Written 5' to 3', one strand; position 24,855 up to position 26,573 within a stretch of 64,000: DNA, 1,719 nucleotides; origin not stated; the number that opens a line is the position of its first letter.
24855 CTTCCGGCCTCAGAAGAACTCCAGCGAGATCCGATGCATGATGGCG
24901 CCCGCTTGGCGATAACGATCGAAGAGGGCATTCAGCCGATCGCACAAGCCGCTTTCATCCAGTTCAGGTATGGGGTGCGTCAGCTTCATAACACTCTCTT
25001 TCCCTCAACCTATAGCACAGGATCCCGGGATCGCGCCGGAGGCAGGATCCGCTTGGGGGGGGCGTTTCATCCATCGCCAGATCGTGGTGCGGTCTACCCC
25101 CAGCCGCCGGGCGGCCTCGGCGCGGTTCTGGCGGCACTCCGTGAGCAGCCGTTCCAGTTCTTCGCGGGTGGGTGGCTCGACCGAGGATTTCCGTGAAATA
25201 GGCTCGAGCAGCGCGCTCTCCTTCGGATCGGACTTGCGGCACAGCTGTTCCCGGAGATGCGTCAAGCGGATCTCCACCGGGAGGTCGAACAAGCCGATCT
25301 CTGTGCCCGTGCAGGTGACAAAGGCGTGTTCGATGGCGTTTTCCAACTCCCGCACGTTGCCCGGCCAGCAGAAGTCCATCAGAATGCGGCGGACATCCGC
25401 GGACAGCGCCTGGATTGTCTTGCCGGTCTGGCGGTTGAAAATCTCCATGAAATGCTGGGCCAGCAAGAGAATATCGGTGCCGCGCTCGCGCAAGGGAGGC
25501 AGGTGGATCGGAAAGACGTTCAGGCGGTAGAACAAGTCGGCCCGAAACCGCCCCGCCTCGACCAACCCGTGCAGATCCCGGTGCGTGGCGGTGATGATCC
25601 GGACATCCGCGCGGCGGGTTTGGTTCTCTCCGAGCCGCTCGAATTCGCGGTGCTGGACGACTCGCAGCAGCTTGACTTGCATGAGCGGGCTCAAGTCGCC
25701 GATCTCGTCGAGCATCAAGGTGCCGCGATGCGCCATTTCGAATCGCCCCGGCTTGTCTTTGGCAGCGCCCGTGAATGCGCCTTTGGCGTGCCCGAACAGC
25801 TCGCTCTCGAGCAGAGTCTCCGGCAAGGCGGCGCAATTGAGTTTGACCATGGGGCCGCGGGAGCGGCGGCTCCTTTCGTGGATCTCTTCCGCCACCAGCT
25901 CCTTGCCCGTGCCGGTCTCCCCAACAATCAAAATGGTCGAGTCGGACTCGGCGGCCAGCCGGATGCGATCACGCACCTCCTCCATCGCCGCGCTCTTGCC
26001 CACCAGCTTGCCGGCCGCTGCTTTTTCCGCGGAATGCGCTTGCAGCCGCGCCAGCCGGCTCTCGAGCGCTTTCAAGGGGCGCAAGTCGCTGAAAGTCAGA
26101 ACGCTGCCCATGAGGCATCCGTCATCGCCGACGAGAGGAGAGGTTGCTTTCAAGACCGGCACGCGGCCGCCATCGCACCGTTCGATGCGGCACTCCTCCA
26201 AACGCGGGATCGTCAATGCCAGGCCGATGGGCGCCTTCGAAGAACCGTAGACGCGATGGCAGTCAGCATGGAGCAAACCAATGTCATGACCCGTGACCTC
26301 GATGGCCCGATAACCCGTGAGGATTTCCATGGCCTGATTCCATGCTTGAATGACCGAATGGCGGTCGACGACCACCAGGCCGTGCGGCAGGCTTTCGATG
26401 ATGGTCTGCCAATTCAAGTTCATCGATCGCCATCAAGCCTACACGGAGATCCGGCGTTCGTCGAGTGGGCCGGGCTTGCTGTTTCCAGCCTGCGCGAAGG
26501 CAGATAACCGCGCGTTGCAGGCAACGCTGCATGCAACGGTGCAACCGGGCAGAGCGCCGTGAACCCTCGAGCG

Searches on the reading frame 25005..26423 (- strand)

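Call 26: search_protein_families(library=ncbifam, proteins=[window:25005-26423:-], max_evalue=0.01)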
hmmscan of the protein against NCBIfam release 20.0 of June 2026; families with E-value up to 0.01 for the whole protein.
window:25005-26423:- (472 aa): 33 families (the best 25 are shown)
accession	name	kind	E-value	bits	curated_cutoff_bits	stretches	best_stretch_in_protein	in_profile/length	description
NF003451.0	PRK05022.1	equivalog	1.6e-110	370.2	476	1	125-454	177-507/512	nitric oxide reductase transcriptional regulator NorR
TIGR01817.1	nifA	equivalog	5.5e-106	355.4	528.85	1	127-423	185-478/534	nif-specific transcriptional activator NifA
NF041552.1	TF_PrdR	equivalog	1.9e-99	333.6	795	1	4-452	135-573/577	sigma-54 dependent transcriptional regulator PrdR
NF008469.0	PRK11361.1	equivalog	6.6e-99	331.7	714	1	117-448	122-447/461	acetoacetate metabolism transcriptional regulator AtoC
NF038308.1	RNA_repair_RtcR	equivalog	2.1e-96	323.9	650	1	113-449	156-505/530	RNA repair transcriptional activator RtcR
NF007689.0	PRK10365.1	equivalog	2.1e-94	316.8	760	1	119-449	116-436/441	sigma-54-dependent response regulator transcription factor ZraR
TIGR02915.1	PEP_resp_reg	equivalog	6e-93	312.1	502.6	1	117-454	119-441/445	PEP-CTERM-box response regulator transcription factor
TIGR01818.1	ntrC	equivalog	6.5e-93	312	558.6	1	127-453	123-461/463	nitrogen regulation protein NR(I)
NF011958.0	PRK15429.1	equivalog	3.2e-91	307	830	1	132-454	373-683/692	formate hydrogenlyase transcriptional activator FlhA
TIGR02329.1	propionate_PrpR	equivalog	1.1e-90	304.8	499.2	1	14-453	165-525/526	propionate catabolism operon regulatory protein PrpR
NF041906.1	V4R_TF_MobR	exception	1.4e-86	291.1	999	1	138-449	232-538/544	phenol degradation transcriptional regulator MobR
NF011953.0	PRK15424.1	equivalog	5.7e-84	282.6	703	1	128-454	209-533/538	propionate catabolism operon regulatory protein PrpR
TIGR02974.1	phageshock_pspF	equivalog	5.2e-83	279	443.55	1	140-375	1-237/336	phage shock protein operon transcriptional activator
NF041946.1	LuxO_transreg_Vib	equivalog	2.5e-82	277.1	800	1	131-453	126-458/463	quorum-sensing sigma-54 dependent transcriptional regulator LuxO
NF050807.1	TransRegFlbDCaul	equivalog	5.3e-82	276.1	750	1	137-448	117-431/454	sigma-54-dependent transcriptional regulator FlbD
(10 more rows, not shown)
